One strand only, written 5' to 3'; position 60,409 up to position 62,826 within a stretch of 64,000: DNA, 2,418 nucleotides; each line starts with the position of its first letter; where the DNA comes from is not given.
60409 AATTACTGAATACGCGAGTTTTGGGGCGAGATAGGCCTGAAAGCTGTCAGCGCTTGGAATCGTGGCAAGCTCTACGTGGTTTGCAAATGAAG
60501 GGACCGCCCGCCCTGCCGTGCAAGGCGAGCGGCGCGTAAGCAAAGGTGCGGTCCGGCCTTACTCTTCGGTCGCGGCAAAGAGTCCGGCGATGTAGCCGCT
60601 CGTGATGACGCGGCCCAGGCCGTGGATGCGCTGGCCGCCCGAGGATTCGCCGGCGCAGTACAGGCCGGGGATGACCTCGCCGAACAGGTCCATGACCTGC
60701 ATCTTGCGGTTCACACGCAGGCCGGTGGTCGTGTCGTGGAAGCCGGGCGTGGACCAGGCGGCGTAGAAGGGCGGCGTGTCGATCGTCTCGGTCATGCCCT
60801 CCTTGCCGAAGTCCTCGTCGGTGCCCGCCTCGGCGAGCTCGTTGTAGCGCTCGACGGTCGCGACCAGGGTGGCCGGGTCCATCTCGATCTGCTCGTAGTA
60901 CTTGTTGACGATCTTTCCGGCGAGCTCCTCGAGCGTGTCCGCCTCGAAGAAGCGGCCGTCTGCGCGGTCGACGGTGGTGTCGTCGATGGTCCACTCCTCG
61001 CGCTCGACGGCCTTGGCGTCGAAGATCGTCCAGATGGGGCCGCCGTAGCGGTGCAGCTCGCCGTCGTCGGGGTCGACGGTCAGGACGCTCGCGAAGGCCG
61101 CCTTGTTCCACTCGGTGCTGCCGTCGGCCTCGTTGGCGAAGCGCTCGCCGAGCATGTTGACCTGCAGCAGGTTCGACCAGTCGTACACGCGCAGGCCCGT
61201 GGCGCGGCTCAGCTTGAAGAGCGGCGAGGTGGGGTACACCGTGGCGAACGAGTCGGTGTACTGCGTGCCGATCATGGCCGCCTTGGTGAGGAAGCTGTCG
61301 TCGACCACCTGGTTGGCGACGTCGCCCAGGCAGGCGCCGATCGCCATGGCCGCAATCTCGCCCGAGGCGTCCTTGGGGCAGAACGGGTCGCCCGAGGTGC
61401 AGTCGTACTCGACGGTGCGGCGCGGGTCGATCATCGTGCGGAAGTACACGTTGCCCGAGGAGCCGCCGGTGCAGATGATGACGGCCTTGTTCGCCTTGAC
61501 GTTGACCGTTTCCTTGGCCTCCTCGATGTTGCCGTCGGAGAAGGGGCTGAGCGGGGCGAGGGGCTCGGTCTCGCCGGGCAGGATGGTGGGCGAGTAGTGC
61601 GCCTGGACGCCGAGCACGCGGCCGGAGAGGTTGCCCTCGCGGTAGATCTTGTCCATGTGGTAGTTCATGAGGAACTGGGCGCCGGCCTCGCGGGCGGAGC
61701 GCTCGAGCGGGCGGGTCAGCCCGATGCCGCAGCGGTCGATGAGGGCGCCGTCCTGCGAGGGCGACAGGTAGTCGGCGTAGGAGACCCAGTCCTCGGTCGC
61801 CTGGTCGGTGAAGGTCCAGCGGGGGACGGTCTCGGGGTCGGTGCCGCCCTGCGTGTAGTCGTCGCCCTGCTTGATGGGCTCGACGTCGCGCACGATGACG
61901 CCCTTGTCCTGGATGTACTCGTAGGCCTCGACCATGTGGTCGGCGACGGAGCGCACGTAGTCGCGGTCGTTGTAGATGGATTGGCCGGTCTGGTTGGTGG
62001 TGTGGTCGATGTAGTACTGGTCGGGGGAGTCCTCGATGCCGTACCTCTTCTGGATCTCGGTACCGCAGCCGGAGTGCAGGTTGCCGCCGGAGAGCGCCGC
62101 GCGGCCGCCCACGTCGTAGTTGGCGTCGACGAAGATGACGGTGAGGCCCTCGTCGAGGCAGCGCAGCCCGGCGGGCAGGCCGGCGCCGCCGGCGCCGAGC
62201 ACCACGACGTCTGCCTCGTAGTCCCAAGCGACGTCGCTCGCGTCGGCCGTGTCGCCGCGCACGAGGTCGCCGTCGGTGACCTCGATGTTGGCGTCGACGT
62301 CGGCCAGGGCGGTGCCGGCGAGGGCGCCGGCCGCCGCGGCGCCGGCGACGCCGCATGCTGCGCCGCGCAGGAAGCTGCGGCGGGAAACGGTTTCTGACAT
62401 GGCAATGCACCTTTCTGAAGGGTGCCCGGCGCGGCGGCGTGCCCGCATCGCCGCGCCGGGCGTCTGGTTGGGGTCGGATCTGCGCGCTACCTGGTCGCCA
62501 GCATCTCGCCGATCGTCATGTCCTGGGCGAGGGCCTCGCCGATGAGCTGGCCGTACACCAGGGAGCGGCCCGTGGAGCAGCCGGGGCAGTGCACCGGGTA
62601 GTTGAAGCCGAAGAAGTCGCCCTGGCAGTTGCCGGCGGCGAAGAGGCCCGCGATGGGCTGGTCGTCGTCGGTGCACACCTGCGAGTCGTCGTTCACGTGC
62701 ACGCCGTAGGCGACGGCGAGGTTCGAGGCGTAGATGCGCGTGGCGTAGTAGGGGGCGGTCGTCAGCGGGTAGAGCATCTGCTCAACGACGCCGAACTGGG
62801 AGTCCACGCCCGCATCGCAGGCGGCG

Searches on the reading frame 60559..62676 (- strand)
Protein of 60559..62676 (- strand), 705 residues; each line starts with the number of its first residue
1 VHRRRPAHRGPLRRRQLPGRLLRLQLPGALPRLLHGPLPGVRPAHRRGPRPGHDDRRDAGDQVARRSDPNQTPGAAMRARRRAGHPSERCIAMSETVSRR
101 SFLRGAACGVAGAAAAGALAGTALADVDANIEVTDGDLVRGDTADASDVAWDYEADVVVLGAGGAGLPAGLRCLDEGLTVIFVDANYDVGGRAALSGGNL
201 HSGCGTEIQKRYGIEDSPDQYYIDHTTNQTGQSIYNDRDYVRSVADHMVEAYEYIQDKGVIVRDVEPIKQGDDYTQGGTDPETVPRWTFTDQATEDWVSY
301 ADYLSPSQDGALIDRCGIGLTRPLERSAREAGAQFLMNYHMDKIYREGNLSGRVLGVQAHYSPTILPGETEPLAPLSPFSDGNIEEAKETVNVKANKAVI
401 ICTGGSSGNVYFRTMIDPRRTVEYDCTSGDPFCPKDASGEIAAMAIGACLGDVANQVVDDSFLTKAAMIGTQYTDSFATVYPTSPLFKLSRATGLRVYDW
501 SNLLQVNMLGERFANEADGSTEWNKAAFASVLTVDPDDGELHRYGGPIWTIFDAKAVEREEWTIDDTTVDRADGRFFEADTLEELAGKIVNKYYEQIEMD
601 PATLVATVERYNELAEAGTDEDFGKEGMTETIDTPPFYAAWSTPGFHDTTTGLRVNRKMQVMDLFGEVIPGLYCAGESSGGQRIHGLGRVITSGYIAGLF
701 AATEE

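Call 54: search_protein_families(library=pfam, proteins=[window:60559-62676:-])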
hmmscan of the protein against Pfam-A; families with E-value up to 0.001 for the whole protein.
window:60559-62676:- (705 aa): 4 families
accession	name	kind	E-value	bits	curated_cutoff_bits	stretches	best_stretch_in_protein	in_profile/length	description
PF00890.30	FAD_binding_2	-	4.2e-32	112.3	20.4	1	156-681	1-402/414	FAD binding domain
PF01266.30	DAO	-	2.4e-06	27.8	27.9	1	156-410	1-209/353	FAD dependent oxidoreductase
PF12831.13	FAD_oxidored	-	0.00019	21.3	27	1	156-224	1-67/416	FAD dependent oxidoreductase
PF01946.23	Thi4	-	0.00092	18.9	26.2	0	153-200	16-63/235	Thi4 family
